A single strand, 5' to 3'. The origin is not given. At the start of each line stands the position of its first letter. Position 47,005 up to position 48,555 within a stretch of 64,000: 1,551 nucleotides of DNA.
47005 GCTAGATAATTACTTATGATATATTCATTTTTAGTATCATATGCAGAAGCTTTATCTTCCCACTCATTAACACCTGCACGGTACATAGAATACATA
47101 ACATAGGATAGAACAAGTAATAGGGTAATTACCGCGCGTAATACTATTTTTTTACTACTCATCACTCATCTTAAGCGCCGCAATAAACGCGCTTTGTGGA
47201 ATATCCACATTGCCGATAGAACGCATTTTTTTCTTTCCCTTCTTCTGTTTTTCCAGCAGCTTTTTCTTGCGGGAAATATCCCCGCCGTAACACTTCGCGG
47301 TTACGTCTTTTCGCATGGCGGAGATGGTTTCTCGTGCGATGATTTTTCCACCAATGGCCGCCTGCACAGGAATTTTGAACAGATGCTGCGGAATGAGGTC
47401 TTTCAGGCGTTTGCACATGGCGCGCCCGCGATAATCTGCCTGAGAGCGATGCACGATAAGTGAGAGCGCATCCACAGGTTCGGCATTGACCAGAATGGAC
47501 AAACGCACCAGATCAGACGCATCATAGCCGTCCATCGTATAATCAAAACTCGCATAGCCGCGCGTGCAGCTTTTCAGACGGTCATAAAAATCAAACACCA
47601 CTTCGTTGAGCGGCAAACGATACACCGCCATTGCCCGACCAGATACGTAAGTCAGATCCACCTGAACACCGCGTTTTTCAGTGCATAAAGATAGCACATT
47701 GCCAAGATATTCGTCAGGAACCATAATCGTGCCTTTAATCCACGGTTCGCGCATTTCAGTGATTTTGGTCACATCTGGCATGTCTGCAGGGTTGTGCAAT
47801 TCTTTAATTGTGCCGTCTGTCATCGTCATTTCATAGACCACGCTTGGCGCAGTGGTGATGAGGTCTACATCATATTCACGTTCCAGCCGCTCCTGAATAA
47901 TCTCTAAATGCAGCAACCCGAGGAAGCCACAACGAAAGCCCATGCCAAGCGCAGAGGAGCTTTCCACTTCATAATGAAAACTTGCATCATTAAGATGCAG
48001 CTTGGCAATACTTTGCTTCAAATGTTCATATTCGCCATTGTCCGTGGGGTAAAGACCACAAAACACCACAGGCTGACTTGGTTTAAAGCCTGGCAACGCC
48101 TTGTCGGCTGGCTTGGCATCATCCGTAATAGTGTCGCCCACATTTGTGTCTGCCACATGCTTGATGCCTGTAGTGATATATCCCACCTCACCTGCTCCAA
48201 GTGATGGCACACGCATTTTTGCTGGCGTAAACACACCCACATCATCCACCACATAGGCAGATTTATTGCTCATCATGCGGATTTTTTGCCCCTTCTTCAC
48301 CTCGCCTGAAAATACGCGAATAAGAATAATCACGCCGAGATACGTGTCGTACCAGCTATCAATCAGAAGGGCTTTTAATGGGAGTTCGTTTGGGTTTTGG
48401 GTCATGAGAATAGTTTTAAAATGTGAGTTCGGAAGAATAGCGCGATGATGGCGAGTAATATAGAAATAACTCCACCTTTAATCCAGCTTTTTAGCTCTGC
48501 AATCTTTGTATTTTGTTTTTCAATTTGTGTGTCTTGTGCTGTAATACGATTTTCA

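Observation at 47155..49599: lepA (EF4) split exactly at the G-domain/domain II junction, with both halves intact and the 3' half translationally coupled to the inserted cassette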

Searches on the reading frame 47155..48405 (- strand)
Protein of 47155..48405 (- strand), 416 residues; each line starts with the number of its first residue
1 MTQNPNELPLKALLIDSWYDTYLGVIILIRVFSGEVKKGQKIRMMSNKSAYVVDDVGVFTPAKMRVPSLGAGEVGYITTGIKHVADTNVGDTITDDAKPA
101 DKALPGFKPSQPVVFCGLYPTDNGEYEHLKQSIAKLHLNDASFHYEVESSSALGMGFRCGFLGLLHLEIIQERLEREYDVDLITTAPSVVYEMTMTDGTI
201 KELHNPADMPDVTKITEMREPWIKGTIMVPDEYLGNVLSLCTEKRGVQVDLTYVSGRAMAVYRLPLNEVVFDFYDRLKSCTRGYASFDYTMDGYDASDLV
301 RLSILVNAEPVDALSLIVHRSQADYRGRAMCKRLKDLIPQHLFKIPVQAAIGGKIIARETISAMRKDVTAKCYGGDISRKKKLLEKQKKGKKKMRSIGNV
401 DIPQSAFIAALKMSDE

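Call 5: search_protein_families(library=pfam, proteins=[window:47155-48405:-], max_evalue=1)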
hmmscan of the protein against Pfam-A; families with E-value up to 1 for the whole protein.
window:47155-48405:- (416 aa): 6 families
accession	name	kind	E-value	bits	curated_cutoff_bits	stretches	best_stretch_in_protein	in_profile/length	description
PF06421.17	LepA_C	-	7.6e-51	171.2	29.7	1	306-412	1-107/107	GTP-binding protein LepA C-terminus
PF00679.30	EFG_C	-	7.6e-21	74.4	27.9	1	218-301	2-85/89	Elongation factor G C-terminus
PF03144.31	GTP_EFTU_D2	-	1.2e-10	42.1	30.3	1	24-94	1-73/73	Elongation factor Tu domain 2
PF14492.12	EFG_III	-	1.1e-08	35.5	27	1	110-184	2-73/75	Elongation Factor G, domain III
PF16658.11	RF3_C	-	0.00067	19.9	40.1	1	104-189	4-83/132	Class II release factor RF3, C-terminal domain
PF22042.2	EF-G_D2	-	0.0021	18.5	27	1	10-94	2-82/84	Elongation factor G domain 2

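Call 6: find_related_loci(query=window:47155-48405:-, collection=genome_contigs, flank=5000)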
Query window:47155-48405:- (416 aa) in genome_contigs; peptide patterns used: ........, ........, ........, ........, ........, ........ (x = any residue, [..] = any of these).
600 stretches matched a pattern (row limit reached: there are more); 558 encode a relative of the query (tblastn E <= 1e-3); the best 80 are kept; 80 distinct loci.
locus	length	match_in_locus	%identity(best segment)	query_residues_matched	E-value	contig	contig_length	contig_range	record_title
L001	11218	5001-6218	82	10-415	0e+0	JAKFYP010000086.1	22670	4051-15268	MAG: Alphaproteobacteria bacterium isolate ND5_Bin_71 ND5_0001627, whole genome shotgun sequence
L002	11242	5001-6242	78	3-416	0e+0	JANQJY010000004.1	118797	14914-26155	MAG: Rickettsiales bacterium isolate PL25a_bin.132 k99_2865945, whole genome shotgun sequence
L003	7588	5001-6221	71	9-415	0e+0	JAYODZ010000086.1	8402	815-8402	MAG: Rhodobiaceae bacterium isolate 139553_S155_concoct_bins.tsv.058_sub NODE_9674_length_8402_cov_5.889182, whole genom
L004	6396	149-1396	74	1-416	0e+0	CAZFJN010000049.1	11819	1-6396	MAG TPA_asm: uncultured Rickettsiales bacterium isolate SRP150892_co2_476 genome assembly, contig: NODE_8125_length_1181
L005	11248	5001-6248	74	1-416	0e+0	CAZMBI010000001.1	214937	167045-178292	MAG TPA_asm: uncultured Azospirillaceae bacterium isolate SRP141376_co5_81 genome assembly, contig: NODE_63_length_21493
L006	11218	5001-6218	71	10-415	0e+0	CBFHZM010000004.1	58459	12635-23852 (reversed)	MAG: Alphaproteobacteria bacterium isolate Co_bin_176_permissive genome assembly, contig: Co_bin_176_permissive_c4, whol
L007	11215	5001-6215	73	9-413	0e+0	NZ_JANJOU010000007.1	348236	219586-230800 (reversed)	Roseomonas populi strain CN29 Scaffold5_1, whole genome shotgun sequence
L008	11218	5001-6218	70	10-415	0e+0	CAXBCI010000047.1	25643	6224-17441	MAG TPA_asm: uncultured Hyphomicrobiales bacterium isolate ERR2762135_binner23_Refined_110 genome assembly, contig: ERZ3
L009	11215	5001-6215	71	9-413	0e+0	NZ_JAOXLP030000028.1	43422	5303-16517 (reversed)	Roseomonas xinghualingensis strain SXEYE001 Scaffold28_1, whole genome shotgun sequence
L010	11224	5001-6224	69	9-416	0e+0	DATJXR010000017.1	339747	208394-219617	MAG TPA_asm: Rhizomicrobium sp. isolate SMAG_U15131 k141_1941472, whole genome shotgun sequence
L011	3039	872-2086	71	9-413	0e+0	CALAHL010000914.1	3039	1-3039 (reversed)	MAG TPA_asm: uncultured Rhodospirillaceae bacterium isolate ERR2206769_bin.49_CONCOCT_v1.1_MAG genome assembly, contig:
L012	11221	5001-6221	71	9-415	0e+0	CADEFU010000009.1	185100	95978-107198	MAG: uncultured Alphaproteobacteria bacterium isolate Alphaproteobacteria sp. RBC032 genome assembly, contig: MAG032_9,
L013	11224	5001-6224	70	9-416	0e+0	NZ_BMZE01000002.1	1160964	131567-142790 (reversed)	Devosia pacifica strain KCTC 32437 sequence2, whole genome shotgun sequence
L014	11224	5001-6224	70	9-416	0e+0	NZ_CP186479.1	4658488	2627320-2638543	Devosia sp. CN2-171 chromosome, complete genome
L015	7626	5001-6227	69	7-415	0e+0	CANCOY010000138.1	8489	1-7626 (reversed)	MAG: Acetobacteraceae bacterium isolate JR-MC-I-240519-124 genome assembly, contig: JR-MC-I-240519-C13588, whole genome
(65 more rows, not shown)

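Call 18: find_homologous_proteins(query=window:47155-48405:-, max_evalue=1e-100)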
Query window:47155-48405:- (416 aa): 8000 proteins with E <= 1e-100 among 8000 candidates; the best 120 are listed.
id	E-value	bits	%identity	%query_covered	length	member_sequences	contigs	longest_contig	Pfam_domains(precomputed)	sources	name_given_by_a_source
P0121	6.5e-278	939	100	100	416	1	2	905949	PF00679.31,PF14492.13,PF06421.18,PF03144.32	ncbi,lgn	-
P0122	6.8e-268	906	96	100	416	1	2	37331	PF00679.31,PF14492.13,PF06421.18,PF03144.32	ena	-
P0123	1.4e-254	862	91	100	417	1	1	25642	PF00679.31,PF14492.13,PF06421.18,PF03144.32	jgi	jgi:GTP-binding protein LepA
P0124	6.5e-253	857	90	99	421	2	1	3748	PF00679.31,PF14492.13,PF06421.18,PF03144.32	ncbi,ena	-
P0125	2.7e-248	841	89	99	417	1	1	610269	PF00679.31,PF14492.13,PF06421.18,PF03144.32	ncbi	-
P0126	2.8e-245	831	88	100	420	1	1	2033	PF00679.31,PF14492.13,PF06421.18,PF03144.32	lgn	-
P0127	6.1e-243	824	86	100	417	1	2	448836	PF00679.31,PF14492.13,PF06421.18,PF03144.32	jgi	jgi:GTP-binding protein LepA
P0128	1.4e-241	819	88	99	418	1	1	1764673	PF00679.31,PF14492.13,PF06421.18,PF03144.32,PF22042.3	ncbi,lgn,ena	-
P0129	3.7e-241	818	85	100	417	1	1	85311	PF00679.31,PF14492.13,PF06421.18,PF03144.32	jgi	jgi:GTP-binding protein LepA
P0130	8.9e-241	817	87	99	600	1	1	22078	PF00679.31,PF14492.13,PF06421.18,PF00009.34,PF03144.32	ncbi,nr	ncbi:MAG: elongation factor 4 [Sphaerospermopsis sp. SIO1G2]|nr:elongation factor 4 [Sphaerospermops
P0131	3.6e-240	815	85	100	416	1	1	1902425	PF00679.31,PF14492.13,PF06421.18,PF03144.32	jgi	jgi:GTP-binding protein LepA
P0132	6.5e-240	814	85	99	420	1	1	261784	PF00679.31,PF14492.13,PF06421.18,PF03144.32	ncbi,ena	-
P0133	1.1e-239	813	86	99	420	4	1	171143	PF00679.31,PF14492.13,PF06421.18,PF03144.32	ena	-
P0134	7.4e-239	810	85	99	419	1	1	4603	PF00679.31,PF14492.13,PF06421.18,PF03144.32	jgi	jgi:GTP-binding protein LepA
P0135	1.6e-238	809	84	99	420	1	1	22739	PF00679.31,PF14492.13,PF06421.18,PF03144.32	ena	-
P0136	4.9e-238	808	84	100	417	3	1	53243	PF00679.31,PF14492.13,PF06421.18,PF03144.32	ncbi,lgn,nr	ncbi:MAG: elongation factor 4 [Alphaproteobacteria bacterium]|nr:MAG: elongation factor 4 [Alphaprot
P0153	1.9e-222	756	79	100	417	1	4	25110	PF00679.31,PF14492.13,PF06421.18,PF03144.32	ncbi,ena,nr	ncbi:MAG: elongation factor 4 [Rickettsiales bacterium]|nr:elongation factor 4 [Rickettsiales bacter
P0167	2.4e-219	746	79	99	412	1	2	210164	PF00679.31,PF14492.13,PF06421.18,PF03144.32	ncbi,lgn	-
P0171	5.1e-219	745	80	98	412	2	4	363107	PF00679.31,PF14492.13,PF06421.18,PF03144.32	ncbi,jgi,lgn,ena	-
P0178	9.5e-218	741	79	99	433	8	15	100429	PF00679.31,PF14492.13,PF06421.18,PF03144.32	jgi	jgi:GTP-binding protein LepA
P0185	2.2e-214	730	76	99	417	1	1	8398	PF00679.31,PF14492.13,PF06421.18,PF03144.32,PF22042.3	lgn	-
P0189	2.2e-213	726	75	99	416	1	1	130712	PF00679.31,PF14492.13,PF06421.18,PF03144.32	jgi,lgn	jgi:GTP-binding protein LepA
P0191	1.8e-212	723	75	99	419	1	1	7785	PF00679.31,PF14492.13,PF06421.18,PF03144.32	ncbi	-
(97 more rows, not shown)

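Call 19: find_encoding_contigs(protein=P0128, flank=5000, max_places=2)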
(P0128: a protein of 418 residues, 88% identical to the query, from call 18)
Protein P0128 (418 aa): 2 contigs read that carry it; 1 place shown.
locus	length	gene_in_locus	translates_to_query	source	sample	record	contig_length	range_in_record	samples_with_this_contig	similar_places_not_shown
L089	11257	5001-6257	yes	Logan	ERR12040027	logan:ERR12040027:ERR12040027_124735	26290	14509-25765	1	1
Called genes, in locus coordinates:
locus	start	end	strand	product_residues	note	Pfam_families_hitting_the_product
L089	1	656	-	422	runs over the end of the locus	PF00463:ICL, PF13714:PEP_mutase, PF00463:ICL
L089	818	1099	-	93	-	PF00830:Ribosomal_L28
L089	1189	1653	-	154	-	-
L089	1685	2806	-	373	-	PF04055:Radical_SAM, PF06969:HemN_C (weak)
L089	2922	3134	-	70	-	-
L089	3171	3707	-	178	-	PF01842:ACT, PF22629:ACT_AHAS_ss, PF13710:ACT_5 (weak), PF10369:ALS_ss_C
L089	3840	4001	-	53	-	-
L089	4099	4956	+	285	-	PF01297:ZnuA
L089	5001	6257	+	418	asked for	PF22042:EF-G_D2 (faint), PF03144:GTP_EFTU_D2, PF14492:EFG_III, PF00679:EFG_C, PF06421:LepA_C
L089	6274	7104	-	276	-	-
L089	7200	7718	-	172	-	-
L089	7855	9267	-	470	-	PF14821:Thr_synth_N, PF00291:PALP, PF24857:THR4_C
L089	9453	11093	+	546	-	-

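Call 20: find_encoding_contigs(protein=P0178, flank=5000, max_places=3)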
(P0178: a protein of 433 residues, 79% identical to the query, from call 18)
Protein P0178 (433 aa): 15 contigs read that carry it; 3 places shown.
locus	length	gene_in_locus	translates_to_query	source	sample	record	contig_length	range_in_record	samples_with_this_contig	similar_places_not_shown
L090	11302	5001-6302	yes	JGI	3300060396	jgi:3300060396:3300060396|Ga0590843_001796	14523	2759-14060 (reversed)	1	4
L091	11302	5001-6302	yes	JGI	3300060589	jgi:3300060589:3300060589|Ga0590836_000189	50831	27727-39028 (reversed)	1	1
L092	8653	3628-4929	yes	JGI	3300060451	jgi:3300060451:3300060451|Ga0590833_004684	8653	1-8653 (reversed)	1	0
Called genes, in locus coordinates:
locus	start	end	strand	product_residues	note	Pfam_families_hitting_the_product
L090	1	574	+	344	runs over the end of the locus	?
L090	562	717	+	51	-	-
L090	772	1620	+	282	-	PF05552:MS_channel_1st_1 (weak), PF21088:MS_channel_1st (weak), PF00924:MS_channel_2nd, PF21082:MS_channel_3rd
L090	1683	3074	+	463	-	PF02696:SelO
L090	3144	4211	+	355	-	PF00248:Aldo_ket_red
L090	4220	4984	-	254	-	-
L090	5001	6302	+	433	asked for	PF03144:GTP_EFTU_D2, PF14492:EFG_III, PF00679:EFG_C, PF06421:LepA_C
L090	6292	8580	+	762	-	-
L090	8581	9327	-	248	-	PF13462:Thioredoxin_4, PF13098:Thioredoxin_2 (weak), PF01323:DSBA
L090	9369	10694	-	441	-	PF01435:Peptidase_M48, PF13428:TPR_14 (faint), PF13432:TPR_16 (faint), PF13414:TPR_11 (faint), PF00515:TPR_1 (faint), PF07719:TPR_2 (faint), PF13424:TPR_12 (faint), PF14559:TPR_19 (weak)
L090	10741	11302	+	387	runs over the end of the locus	PF00155:Aminotran_1_2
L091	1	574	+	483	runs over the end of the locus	PF02386:TrkH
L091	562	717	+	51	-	-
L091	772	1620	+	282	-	PF05552:MS_channel_1st_1 (weak), PF21088:MS_channel_1st (weak), PF00924:MS_channel_2nd, PF21082:MS_channel_3rd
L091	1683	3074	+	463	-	PF02696:SelO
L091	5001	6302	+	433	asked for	PF03144:GTP_EFTU_D2, PF14492:EFG_III, PF00679:EFG_C, PF06421:LepA_C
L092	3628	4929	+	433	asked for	PF03144:GTP_EFTU_D2, PF14492:EFG_III, PF00679:EFG_C, PF06421:LepA_C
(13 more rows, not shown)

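Call 21: find_encoding_contigs(protein=P0131, flank=5000, max_places=2)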
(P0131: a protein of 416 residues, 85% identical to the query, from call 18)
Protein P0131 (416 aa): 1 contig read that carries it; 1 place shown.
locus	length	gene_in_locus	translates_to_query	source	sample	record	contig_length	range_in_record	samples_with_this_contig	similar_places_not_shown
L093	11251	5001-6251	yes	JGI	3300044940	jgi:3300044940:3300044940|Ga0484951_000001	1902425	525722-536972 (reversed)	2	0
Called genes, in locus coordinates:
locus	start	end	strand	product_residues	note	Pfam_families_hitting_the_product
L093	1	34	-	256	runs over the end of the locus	PF00483:NTP_transferase, PF12804:NTP_transf_3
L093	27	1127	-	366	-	PF01636:APH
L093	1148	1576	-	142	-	PF02367:TsaE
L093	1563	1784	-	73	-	PF04384:Fe-S_assembly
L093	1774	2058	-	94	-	-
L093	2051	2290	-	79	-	-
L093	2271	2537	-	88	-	-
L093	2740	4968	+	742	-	PF00521:DNA_topoisoIV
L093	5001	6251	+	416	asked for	PF03144:GTP_EFTU_D2, PF14492:EFG_III, PF00679:EFG_C, PF06421:LepA_C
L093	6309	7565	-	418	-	PF00083:Sugar_tr, PF07690:MFS_1, PF13347:MFS_2 (weak), PF00083:Sugar_tr, PF07690:MFS_1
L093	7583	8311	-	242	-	PF00106:adh_short, PF08659:KR, PF01370:Epimerase (weak), PF13561:adh_short_C2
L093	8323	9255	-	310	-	PF13793:Pribosyltran_N, PF00156:Pribosyltran, PF14572:Pribosyl_synth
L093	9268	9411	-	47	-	-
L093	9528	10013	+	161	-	-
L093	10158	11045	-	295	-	PF07486:Hydrolase_2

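Call 29: find_encoding_contigs(protein=P0185, flank=10000, max_places=2)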
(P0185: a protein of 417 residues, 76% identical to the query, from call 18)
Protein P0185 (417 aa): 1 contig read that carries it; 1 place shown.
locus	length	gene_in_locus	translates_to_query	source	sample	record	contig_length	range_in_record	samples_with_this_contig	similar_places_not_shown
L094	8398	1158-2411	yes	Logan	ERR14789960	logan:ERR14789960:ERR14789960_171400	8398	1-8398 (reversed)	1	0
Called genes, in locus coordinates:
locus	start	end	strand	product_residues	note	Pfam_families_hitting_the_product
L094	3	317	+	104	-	?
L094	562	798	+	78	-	PF04255:DUF433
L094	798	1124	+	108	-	-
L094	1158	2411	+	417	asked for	PF22042:EF-G_D2 (faint), PF03144:GTP_EFTU_D2, PF14492:EFG_III (weak), PF00679:EFG_C, PF06421:LepA_C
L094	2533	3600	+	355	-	PF01264:Chorismate_synt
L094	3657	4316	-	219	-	PF00011:HSP20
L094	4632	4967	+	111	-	-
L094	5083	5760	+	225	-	-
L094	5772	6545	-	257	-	PF00459:Inositol_P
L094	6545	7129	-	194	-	PF03703:bPH_2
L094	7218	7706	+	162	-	PF00293:NUDIX (weak)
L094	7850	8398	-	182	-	?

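Call 30: find_encoding_contigs(protein=P0153, flank=10000, max_places=2)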
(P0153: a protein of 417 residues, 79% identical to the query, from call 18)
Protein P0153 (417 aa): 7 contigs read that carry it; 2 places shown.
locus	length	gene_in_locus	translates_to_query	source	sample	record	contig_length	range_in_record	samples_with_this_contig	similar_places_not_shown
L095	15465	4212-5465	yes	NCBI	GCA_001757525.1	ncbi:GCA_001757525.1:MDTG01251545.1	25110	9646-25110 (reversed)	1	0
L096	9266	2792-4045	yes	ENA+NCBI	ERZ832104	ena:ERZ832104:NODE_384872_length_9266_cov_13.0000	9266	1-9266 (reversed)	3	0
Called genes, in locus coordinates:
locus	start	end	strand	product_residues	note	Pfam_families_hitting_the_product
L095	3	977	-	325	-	?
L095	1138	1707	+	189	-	PF00009:GTP_EFTU, PF00071:Ras (faint)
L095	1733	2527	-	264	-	PF07963:N_methyl (weak)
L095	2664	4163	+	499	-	PF12224:Amidoligase_2 (faint)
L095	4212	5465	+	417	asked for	PF03144:GTP_EFTU_D2, PF14492:EFG_III (weak), PF00679:EFG_C, PF06421:LepA_C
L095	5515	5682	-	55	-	-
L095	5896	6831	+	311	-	-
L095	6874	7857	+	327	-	-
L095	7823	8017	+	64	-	-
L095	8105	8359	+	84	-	-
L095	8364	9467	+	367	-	PF00459:Inositol_P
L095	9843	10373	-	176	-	-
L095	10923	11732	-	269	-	PF06342:DUF1057 (faint), PF01738:DLH (weak), PF12146:Hydrolase_4, PF00561:Abhydrolase_1, PF12697:Abhydrolase_6 (faint), PF20434:BD-FAE (faint)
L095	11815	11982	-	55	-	-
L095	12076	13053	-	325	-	PF08241:Methyltransf_11 (weak), PF08242:Methyltransf_12 (faint), PF13489:Methyltransf_23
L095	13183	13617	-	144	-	PF01124:MAPEG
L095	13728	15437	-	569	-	PF00989:PAS (faint), PF08447:PAS_3, PF08448:PAS_4, PF13426:PAS_9, PF08448:PAS_4, PF08447:PAS_3, PF13426:PAS_9, PF00015:MCPsignal, +2 more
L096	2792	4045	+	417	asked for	PF03144:GTP_EFTU_D2, PF14492:EFG_III (weak), PF00679:EFG_C, PF06421:LepA_C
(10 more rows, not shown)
